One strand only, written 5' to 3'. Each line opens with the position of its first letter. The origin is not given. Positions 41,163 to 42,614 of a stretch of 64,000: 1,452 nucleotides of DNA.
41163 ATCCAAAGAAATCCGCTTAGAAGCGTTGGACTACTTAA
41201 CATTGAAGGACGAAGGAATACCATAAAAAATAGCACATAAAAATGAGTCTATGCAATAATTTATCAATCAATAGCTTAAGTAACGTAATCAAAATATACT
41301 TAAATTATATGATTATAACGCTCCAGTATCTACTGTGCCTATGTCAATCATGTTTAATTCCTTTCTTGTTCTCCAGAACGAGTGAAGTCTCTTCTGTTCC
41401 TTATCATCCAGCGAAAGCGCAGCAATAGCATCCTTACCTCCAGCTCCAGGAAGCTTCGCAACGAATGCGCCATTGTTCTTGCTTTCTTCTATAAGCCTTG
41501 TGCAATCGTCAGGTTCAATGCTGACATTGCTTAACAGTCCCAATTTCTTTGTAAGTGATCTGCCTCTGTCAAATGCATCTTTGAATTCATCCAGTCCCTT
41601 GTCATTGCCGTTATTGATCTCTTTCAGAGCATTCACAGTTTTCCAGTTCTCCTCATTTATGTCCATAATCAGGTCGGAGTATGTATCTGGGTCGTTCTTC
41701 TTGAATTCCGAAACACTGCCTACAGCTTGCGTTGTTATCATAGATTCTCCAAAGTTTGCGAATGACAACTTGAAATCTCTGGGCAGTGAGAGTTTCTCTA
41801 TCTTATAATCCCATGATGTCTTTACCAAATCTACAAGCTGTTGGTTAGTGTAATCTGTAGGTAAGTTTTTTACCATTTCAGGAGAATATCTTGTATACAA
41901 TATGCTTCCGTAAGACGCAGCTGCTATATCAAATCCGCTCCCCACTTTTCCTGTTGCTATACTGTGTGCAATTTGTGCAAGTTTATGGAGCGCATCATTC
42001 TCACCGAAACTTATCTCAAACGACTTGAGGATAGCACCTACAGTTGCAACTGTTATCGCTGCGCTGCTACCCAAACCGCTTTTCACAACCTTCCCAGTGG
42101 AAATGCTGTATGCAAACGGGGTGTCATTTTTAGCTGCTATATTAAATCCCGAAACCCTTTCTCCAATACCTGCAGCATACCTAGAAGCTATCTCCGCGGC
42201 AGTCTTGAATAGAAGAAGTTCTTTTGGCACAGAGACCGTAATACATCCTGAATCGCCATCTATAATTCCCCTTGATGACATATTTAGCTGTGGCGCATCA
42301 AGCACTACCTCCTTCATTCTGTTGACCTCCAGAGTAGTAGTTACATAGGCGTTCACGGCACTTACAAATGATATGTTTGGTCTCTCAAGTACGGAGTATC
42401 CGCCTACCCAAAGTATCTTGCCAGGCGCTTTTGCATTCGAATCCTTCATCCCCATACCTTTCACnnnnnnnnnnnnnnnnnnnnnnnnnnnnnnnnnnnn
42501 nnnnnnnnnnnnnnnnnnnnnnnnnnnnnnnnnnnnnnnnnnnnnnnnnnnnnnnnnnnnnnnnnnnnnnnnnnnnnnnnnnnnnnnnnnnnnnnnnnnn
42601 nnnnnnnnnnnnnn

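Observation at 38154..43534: AT-rich locus combining MVK, PMK, IPK and two MDD-family paralogs, apparently two alternative lower mevalonate routes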

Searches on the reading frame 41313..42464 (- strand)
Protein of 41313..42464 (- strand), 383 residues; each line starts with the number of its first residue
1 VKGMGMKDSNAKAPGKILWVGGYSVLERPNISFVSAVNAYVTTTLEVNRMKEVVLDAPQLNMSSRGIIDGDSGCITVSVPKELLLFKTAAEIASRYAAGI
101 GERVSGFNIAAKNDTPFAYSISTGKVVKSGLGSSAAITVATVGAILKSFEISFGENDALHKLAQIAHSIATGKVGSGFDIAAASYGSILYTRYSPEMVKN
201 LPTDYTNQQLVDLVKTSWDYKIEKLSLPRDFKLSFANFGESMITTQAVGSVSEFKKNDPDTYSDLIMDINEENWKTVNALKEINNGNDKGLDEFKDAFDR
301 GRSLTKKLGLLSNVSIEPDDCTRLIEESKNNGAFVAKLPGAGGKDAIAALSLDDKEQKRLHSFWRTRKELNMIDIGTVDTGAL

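Call 3: search_protein_families(library=pfam, proteins=[window:41313-42464:-], max_evalue=0.01)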
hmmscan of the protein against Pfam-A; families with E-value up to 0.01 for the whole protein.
window:41313-42464:- (383 aa): 2 families
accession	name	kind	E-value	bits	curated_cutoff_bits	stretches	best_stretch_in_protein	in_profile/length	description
PF00288.32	GHMP_kinases_N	-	1e-10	42.1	22.3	1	90-186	7-86/87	GHMP kinases N terminal domain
PF08544.19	GHMP_kinases_C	-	0.00015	22.5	21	1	313-365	28-80/85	GHMP kinases C terminal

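Call 4: search_protein_families(library=ncbifam, proteins=[window:41313-42464:-], max_evalue=0.01)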
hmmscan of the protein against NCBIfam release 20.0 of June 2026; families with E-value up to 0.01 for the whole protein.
window:41313-42464:- (383 aa): 9 families
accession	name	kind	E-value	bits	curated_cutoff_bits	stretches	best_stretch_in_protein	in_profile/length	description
TIGR01219.1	Pmev_kin_ERG8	equivalog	5.4e-49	167.3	376.95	3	121-284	147-326/456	phosphomevalonate kinase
NF040957.1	Arch_PMK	equivalog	1.9e-36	126.2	500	2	106-375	74-307/316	phosphomevalonate kinase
TIGR01220.1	Pmev_kin_Gr_pos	equivalog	1e-28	100.5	165.7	1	11-366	3-344/358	phosphomevalonate kinase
TIGR00549.1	mevalon_kin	equivalog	2.7e-20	73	163.05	1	13-343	1-269/276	mevalonate kinase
NF003036.0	PRK03926.1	equivalog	9.5e-15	54.4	403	2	11-190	4-147/302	mevalonate kinase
NF002288.1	PRK01212.1-4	equivalog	7.3e-06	25.2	194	1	112-213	72-172/303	homoserine kinase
TIGR01920.1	Shik_kin_archae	equivalog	9.2e-05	21.9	126.85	1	118-191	71-144/266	shikimate kinase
NF049969.1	GlMnHpPKinHddA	equivalog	0.0003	20.3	600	0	115-191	94-171/338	D-glycero-D-manno-heptose 7-phosphate kinase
TIGR00191.1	thrB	equivalog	0.00069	18.5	168.25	1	114-162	77-126/304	homoserine kinase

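Call 42: find_homologous_proteins(query=window:41313-42464:-, max_evalue=1e-10)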
Query window:41313-42464:- (383 aa): 344 proteins with E <= 1e-10 among 8000 candidates; the best 120 are listed.
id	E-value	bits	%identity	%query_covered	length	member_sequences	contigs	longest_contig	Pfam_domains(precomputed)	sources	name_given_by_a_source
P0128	1.8e-244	828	100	99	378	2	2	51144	PF00288.33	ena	-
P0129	3.1e-170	584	71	98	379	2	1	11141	PF00288.33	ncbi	-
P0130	6.1e-166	570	70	98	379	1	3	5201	PF00288.33,PF08544.19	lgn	-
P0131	2.8e-162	558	65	99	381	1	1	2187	PF00288.33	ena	-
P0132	7.1e-162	557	67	98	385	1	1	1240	PF00288.33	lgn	-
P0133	7.0e-161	553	66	98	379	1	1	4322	PF00288.33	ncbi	-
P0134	9.5e-161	553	66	98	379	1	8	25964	PF00288.33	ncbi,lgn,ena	-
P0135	1.1e-158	546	67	97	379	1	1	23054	PF00288.33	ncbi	-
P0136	5.8e-157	540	66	98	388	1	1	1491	PF00288.33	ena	-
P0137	8.1e-157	540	66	98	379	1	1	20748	PF00288.33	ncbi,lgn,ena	-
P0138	3.8e-156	538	63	98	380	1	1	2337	PF00288.33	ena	-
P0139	4.5e-154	531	63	98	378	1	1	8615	PF00288.33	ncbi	-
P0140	7.0e-154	530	66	98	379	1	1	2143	PF00288.33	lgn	-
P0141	1.6e-152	526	65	99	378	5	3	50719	PF00288.33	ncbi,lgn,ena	-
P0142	3.7e-149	515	62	98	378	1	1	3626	PF00288.33,PF08544.19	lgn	-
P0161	7.4e-141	487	61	97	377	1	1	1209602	PF00288.33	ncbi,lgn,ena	-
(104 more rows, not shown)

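Call 44: find_encoding_contigs(protein=P0129, flank=10000, max_places=2)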
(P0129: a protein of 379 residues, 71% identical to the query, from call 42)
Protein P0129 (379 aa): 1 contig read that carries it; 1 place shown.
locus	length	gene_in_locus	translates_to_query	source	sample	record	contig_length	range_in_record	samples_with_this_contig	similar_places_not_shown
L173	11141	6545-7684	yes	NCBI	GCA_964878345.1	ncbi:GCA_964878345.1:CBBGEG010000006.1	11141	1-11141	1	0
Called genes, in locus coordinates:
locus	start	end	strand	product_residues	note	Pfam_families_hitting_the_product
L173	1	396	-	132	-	?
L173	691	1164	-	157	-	PF00578:AhpC-TSA, PF08534:Redoxin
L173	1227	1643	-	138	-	-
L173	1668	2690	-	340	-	PF08271:Zn_Ribbon_TF, PF00382:TFIIB, PF04545:Sigma70_r4 (faint), PF00382:TFIIB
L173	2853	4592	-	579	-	PF13231:PMT_2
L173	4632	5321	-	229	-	PF13672:PP2C_2 (faint), PF07228:SpoIIE (weak)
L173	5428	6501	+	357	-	PF22700:MVD-like_N, PF00288:GHMP_kinases_N (weak), PF18376:MDD_C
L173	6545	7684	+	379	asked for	PF00288:GHMP_kinases_N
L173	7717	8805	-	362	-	PF00288:GHMP_kinases_N, PF08544:GHMP_kinases_C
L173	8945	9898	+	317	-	PF01916:DS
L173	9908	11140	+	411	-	?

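Call 45: find_encoding_contigs(protein=P0161, flank=10000, max_places=1)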
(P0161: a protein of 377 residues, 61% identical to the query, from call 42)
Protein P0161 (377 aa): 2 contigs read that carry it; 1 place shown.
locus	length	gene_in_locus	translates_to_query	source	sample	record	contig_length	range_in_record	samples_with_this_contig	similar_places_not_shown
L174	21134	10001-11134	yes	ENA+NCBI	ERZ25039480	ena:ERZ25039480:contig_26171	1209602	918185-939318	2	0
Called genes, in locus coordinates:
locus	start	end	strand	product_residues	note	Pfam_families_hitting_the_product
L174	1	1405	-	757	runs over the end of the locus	PF04851:ResIII, PF00270:DEAD (faint)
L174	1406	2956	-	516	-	PF01555:N6_N4_Mtase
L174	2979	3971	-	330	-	PF14088:DUF4268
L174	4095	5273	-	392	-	PF01867:Cas_Cas1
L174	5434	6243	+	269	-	PF00702:Hydrolase, PF13419:HAD_2, PF13242:Hydrolase_like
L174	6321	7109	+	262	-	-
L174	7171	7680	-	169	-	-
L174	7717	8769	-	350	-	PF00288:GHMP_kinases_N, PF08544:GHMP_kinases_C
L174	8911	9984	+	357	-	PF22700:MVD-like_N, PF00288:GHMP_kinases_N, PF18376:MDD_C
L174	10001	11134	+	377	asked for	PF00288:GHMP_kinases_N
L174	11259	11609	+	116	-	-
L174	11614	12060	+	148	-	PF00572:Ribosomal_L13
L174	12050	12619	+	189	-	PF00380:Ribosomal_S9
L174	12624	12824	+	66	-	PF01194:RNA_pol_N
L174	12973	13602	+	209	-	PF00318:Ribosomal_S2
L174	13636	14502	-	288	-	PF01040:UbiA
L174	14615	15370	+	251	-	PF18998:Flg_new_2 (weak)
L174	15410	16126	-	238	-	-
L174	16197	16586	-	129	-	PF00156:Pribosyltran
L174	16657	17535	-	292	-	-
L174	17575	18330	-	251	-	PF01863:YgjP-like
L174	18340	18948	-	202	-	PF00081:Sod_Fe_N, PF02777:Sod_Fe_C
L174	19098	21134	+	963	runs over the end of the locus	PF00133:tRNA-synt_1, PF09334:tRNA-synt_1g, PF13603:tRNA-synt_1_2, PF01406:tRNA-synt_1e, PF09334:tRNA-synt_1g, PF08264:Anticodon_1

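Call 59: search_solved_structures(query=window:41313-42464:-, max_evalue=0.001)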
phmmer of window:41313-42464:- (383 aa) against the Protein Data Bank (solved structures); distinct sequences matched with E-value up to 0.001: 9.
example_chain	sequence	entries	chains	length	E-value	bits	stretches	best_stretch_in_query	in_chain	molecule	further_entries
3k17_A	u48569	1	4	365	7.6e-19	71.3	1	10-364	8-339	Lin0012 protein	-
1k47_A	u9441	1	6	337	6.6e-08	35.3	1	112-365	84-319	phosphomevalonate kinase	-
3gon_A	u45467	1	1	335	6.8e-08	35.2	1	112-365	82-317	Phosphomevalonate kinase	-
6mde_A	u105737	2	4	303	5.8e-07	32.2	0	125-188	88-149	Mevalonate kinase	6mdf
4hac_A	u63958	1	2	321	8.5e-07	31.6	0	125-188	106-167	Mevalonate kinase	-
1vis_A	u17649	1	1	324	7.6e-06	28.5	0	279-361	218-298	Mevalonate kinase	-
1kkh_A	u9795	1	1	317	7.8e-06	28.5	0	279-361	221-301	Mevalonate Kinase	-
8teb_A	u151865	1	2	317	2.5e-05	26.8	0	288-352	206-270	Mevalonate kinase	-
2x7i_A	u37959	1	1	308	0.00055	22.4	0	114-204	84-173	MEVALONATE KINASE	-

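Call 67: search_protein_families(library=ncbifam, proteins=[L173:5428-6501:+, L173:6545-7684:+], max_evalue=0.00001)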
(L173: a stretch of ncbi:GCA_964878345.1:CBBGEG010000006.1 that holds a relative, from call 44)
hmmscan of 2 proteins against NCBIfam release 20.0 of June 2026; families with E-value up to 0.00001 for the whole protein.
L173:5428-6501:+ (357 aa): 3 families
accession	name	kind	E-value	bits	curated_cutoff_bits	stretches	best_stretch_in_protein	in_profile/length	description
TIGR01240.1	mevDPdecarb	equivalog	1.8e-91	306.3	171.35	1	13-314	6-299/305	diphosphomevalonate decarboxylase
NF040704.1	IPP_alt_MvaD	equivalog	8.6e-37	126.9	475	1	9-315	3-297/323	phosphomevalonate decarboxylase MvaD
NF040848.1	mev_kinase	equivalog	2.1e-17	63.1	440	1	14-331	12-317/323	mevalonate-3-kinase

L173:6545-7684:+ (379 aa): 6 families
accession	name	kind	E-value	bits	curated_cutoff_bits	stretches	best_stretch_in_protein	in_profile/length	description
TIGR01219.1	Pmev_kin_ERG8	equivalog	9.9e-50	169.8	376.95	2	116-281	146-327/456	phosphomevalonate kinase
NF040957.1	Arch_PMK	equivalog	1.4e-37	129.9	500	1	121-372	90-308/316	phosphomevalonate kinase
TIGR01220.1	Pmev_kin_Gr_pos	equivalog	1.7e-32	112.9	165.7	1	5-360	1-342/358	phosphomevalonate kinase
TIGR00549.1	mevalon_kin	equivalog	2.2e-22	79.9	163.05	1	9-339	1-269/276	mevalonate kinase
NF003036.0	PRK03926.1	equivalog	2.5e-16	59.6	403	2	5-185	2-146/302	mevalonate kinase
TIGR01920.1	Shik_kin_archae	equivalog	6.9e-06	25.6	126.85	0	98-187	54-144/266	shikimate kinase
